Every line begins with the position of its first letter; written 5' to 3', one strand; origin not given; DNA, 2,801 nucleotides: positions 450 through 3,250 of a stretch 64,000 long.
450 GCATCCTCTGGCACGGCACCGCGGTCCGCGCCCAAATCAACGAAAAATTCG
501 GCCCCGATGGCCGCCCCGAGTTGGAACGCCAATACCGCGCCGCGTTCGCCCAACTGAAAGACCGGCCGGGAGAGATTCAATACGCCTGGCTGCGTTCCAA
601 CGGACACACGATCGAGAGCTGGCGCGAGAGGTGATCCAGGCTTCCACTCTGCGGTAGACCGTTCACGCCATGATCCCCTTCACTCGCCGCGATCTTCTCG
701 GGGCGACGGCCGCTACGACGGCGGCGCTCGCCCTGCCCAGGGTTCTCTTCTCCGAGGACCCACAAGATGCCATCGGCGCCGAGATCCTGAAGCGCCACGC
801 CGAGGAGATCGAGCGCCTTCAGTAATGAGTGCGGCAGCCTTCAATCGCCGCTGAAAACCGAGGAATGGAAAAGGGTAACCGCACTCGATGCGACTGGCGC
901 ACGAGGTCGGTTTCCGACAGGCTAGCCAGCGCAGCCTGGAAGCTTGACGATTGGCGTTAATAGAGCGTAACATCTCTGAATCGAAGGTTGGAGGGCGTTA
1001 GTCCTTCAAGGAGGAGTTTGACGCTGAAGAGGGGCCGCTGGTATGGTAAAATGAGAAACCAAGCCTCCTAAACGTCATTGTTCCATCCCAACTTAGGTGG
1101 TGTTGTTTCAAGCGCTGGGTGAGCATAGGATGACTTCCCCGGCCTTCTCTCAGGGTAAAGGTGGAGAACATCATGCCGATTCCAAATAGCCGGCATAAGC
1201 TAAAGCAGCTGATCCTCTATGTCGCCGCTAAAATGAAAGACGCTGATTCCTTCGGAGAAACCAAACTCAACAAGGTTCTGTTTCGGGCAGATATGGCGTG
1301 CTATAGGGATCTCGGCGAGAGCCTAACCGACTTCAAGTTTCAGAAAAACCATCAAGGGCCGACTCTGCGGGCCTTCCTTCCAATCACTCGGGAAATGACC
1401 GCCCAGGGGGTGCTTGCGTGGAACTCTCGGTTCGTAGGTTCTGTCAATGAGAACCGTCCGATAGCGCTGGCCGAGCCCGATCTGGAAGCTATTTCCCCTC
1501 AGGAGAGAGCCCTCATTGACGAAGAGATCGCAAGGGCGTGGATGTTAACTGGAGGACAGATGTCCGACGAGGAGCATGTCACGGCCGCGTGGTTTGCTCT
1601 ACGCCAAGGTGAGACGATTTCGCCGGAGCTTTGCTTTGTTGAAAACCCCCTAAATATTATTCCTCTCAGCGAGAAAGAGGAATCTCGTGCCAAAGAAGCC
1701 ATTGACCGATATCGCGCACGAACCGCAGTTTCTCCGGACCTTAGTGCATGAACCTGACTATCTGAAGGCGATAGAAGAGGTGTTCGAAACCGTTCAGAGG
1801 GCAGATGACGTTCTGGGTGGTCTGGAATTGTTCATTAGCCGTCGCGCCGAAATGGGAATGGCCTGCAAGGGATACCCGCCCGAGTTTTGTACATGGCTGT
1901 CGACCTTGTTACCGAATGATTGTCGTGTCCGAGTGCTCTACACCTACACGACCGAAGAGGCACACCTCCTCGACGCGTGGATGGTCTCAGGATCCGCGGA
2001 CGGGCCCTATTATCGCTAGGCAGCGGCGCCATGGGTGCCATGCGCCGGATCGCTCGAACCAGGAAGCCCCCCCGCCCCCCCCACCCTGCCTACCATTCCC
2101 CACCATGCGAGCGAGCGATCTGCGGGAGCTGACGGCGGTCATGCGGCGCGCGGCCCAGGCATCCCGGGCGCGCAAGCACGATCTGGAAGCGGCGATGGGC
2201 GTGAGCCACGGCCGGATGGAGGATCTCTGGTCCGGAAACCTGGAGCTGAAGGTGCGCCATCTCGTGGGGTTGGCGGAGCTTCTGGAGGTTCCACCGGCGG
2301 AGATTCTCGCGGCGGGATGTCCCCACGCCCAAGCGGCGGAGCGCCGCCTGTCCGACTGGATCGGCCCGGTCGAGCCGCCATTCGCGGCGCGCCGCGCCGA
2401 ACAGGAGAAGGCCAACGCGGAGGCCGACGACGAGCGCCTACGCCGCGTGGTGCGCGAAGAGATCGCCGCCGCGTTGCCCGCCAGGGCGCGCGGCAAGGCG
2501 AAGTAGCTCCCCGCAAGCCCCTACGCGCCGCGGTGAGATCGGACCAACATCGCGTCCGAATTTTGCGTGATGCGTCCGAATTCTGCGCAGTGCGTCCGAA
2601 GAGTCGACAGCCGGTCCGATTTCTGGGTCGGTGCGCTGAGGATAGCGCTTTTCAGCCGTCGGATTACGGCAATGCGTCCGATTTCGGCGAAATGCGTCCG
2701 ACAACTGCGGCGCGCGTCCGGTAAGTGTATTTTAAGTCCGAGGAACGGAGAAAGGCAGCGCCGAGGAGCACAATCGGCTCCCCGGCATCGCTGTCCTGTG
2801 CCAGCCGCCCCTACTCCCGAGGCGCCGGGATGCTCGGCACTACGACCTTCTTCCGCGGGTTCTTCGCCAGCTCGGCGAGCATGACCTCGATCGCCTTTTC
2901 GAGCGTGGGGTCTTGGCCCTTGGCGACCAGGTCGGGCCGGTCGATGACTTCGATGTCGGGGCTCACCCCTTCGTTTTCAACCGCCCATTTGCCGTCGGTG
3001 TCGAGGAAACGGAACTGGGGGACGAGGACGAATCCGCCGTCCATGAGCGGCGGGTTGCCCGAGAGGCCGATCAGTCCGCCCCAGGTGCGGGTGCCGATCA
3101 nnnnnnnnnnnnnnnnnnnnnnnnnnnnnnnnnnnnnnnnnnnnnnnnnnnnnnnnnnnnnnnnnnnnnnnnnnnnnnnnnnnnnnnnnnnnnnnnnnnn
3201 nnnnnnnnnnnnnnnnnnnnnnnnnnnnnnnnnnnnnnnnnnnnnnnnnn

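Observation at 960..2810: Lower-GC inserted module: promoter, Panacea-domain antitoxin-like gene with overlapping ORF, XRE HTH gene and iteron-like array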

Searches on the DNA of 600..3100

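Call 34: search_rna_families(source=window, start=600, end=3100, threshold=evalue, max_evalue=10)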
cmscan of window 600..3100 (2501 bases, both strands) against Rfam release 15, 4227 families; matches with E-value up to 10: 8.
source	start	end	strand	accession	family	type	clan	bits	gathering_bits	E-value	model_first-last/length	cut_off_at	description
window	2347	2394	-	RF03006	M23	Gene; sRNA;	-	20.5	41.2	0.94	1-53/53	no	M23 RNA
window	2595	2693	+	RF02840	Ref68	Gene; sRNA;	-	20.3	44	0.14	1-124/124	no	Enterococcus sRNA 68 (Lacto-3 RNA)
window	1135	1172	+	RF01370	CRISPR-DR57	Gene; CRISPR;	-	15.6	39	8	1-37/37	no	CRISPR RNA direct repeat element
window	2354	2430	+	RF02836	Bcj14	Gene; sRNA;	-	15.6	59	9.7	1-171/171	no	Burkholderia RNA 14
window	754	926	+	RF02170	PVT1_7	Gene; lncRNA;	-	15.4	80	6.1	1-137/137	no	Pvt1 oncogene conserved region 7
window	1940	1960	+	RF02946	cow-rumen-1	Gene; sRNA;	-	15.2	53.4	5.4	1-61/61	no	cow-rumen-1 RNA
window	2745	2808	+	RF03507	mir-4429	Gene; miRNA;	-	15.1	97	8.2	1-73/73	no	mir-4429 microRNA precursor family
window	799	849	-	RF01152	sR1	Gene; snRNA; snoRNA; CD-box;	-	11.9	45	7.1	1-57/57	no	Small nucleolar RNA sR1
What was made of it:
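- No Rfam family matches (call 34).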

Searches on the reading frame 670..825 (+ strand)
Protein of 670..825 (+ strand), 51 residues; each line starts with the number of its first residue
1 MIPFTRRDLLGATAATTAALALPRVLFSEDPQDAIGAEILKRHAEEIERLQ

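Call 4: search_protein_families(library=pfam, proteins=[window:670-825:+], max_evalue=1)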
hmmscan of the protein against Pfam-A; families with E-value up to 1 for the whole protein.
window:670-825:+ (51 aa): 1 family
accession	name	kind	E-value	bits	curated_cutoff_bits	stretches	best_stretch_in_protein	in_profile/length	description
PF10518.14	TAT_signal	-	1.7e-05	24.9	22.7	1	4-23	2-21/21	TAT (twin-arginine translocation) pathway signal sequence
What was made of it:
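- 648..921 (+): Remnant of the 5' end of a TAT-signal M20 peptidase gene. It includes the 51-aa ORF at 670-825 and continues out of frame in the ORF at 829-960. The window ORF itself matches TAT_signal (E 1.7e-5; call 4).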
